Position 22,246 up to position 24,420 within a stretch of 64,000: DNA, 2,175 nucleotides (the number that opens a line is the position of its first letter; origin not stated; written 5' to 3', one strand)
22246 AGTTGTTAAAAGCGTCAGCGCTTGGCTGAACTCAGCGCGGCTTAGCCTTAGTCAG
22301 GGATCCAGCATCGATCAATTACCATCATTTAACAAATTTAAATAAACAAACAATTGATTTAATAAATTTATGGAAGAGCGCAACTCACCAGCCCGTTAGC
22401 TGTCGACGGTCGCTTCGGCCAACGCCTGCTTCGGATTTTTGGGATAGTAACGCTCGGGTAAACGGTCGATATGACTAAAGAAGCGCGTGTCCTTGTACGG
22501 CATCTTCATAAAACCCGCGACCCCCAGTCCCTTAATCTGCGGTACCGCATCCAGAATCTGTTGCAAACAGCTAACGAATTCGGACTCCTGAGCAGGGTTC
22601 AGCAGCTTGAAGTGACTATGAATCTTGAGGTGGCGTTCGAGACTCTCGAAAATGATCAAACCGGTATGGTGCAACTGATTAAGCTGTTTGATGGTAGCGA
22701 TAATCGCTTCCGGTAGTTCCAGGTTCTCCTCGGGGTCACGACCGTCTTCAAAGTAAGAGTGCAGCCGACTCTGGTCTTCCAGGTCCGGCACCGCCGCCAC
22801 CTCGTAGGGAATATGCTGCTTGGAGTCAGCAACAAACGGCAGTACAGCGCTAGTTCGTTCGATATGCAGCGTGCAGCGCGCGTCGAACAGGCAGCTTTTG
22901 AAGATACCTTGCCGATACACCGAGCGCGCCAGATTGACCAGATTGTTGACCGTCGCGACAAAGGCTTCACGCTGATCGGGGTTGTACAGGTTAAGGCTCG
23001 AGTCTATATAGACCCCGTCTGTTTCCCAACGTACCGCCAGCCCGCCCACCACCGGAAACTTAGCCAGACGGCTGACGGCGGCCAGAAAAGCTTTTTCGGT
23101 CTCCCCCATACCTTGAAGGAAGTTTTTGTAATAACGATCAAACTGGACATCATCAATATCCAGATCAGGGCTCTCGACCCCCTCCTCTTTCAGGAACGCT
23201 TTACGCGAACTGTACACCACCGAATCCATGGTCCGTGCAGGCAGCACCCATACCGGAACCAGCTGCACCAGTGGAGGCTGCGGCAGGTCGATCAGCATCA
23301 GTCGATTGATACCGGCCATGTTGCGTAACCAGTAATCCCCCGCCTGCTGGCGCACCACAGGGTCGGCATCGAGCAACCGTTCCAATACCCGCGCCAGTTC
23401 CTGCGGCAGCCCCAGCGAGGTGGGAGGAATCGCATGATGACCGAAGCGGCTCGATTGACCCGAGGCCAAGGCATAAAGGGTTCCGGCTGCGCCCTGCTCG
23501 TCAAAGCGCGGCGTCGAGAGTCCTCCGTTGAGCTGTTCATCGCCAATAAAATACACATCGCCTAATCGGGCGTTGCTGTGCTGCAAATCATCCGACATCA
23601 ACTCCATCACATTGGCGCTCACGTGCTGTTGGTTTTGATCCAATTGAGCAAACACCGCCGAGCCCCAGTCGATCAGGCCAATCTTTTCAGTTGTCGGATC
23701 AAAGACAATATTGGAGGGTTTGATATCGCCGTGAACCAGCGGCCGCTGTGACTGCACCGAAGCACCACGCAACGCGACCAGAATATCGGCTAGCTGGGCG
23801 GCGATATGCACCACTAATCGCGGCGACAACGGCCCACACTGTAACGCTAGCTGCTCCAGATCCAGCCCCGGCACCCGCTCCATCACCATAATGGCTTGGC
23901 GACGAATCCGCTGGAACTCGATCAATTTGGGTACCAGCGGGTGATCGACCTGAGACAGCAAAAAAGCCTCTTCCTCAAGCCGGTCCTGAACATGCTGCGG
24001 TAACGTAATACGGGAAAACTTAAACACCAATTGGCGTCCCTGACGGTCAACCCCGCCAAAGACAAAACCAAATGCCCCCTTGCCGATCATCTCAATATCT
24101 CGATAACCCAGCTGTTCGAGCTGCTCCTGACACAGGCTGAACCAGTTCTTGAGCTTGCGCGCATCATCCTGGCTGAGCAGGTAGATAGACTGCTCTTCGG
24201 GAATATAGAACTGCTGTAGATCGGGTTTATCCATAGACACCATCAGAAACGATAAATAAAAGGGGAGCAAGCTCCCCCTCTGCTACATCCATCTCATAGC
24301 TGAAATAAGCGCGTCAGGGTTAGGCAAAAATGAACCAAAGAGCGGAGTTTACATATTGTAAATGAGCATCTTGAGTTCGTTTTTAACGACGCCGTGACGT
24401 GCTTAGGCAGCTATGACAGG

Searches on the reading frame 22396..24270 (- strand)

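Call 87: search_protein_families(library=pfam, proteins=[window:22396-24270:-], max_evalue=0.00001)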
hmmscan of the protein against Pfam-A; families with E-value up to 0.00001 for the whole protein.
window:22396-24270:- (624 aa): 3 families
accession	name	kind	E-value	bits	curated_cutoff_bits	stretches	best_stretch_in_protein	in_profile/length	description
PF00069.31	Pkinase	-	1.1e-17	64.8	31.7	1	56-215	1-155/263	Protein kinase domain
PF01636.29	APH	-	1.4e-10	41.8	23.2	0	175-207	167-199/239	Phosphotransferase enzyme family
PF07714.23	PK_Tyr_Ser-Thr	-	5.9e-08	32.8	23.1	1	60-205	5-149/258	Protein tyrosine and serine/threonine kinase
